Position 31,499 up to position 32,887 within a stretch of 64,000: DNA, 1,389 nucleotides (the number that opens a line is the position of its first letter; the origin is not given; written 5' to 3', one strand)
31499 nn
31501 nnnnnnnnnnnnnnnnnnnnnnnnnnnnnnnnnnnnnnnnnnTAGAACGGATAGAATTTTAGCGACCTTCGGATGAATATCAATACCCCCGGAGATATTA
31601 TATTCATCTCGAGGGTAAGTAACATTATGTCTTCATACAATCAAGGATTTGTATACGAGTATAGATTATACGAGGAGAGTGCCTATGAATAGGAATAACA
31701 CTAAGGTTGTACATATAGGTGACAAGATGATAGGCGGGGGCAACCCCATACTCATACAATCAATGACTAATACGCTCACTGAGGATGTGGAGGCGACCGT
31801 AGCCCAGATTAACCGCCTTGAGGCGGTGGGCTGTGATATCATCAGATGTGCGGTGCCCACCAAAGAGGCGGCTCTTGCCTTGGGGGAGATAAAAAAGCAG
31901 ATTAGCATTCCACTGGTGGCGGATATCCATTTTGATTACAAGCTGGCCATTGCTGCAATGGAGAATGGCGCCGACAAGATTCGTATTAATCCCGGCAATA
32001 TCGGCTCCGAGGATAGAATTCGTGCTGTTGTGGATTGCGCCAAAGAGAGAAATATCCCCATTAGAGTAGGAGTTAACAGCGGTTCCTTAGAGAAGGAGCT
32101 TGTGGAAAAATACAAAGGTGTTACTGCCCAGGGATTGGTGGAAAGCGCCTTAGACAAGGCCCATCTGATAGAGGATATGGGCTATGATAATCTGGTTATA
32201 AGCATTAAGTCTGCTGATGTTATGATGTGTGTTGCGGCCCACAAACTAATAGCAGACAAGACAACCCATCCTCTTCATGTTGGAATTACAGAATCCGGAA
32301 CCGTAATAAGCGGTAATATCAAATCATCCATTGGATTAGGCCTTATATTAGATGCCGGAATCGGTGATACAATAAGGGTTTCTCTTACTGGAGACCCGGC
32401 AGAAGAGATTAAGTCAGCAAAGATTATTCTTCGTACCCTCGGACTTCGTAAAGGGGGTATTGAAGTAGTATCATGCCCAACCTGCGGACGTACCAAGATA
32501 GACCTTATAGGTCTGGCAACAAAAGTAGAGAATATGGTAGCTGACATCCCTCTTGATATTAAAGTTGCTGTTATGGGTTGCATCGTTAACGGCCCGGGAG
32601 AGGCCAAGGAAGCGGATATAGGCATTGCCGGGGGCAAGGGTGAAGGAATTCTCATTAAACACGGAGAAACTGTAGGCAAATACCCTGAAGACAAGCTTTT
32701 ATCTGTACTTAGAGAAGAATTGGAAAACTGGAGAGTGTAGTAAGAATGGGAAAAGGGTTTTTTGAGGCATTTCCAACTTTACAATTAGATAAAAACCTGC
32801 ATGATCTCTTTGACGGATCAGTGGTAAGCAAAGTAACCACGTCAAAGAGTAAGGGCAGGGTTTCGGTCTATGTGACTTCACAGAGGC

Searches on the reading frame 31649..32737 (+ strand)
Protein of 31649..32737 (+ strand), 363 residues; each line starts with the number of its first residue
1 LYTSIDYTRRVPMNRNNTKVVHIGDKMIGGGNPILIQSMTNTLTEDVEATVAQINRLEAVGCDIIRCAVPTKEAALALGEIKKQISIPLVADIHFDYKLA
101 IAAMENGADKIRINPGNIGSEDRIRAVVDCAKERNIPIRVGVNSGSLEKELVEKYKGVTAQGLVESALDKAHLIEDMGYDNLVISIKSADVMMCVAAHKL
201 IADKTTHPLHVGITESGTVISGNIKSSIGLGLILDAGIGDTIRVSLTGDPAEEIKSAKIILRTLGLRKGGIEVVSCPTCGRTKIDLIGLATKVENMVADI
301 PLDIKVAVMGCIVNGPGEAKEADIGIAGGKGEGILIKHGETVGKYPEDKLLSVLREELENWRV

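Call 61: search_protein_families(library=pfam, proteins=[window:31649-32737:+], max_evalue=0.00001)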
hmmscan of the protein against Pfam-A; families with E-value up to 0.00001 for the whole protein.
window:31649-32737:+ (363 aa): 1 family
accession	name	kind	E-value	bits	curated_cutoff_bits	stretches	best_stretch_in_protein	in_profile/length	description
PF04551.19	GcpE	-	2e-147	491.1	32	1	18-359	1-342/343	GcpE protein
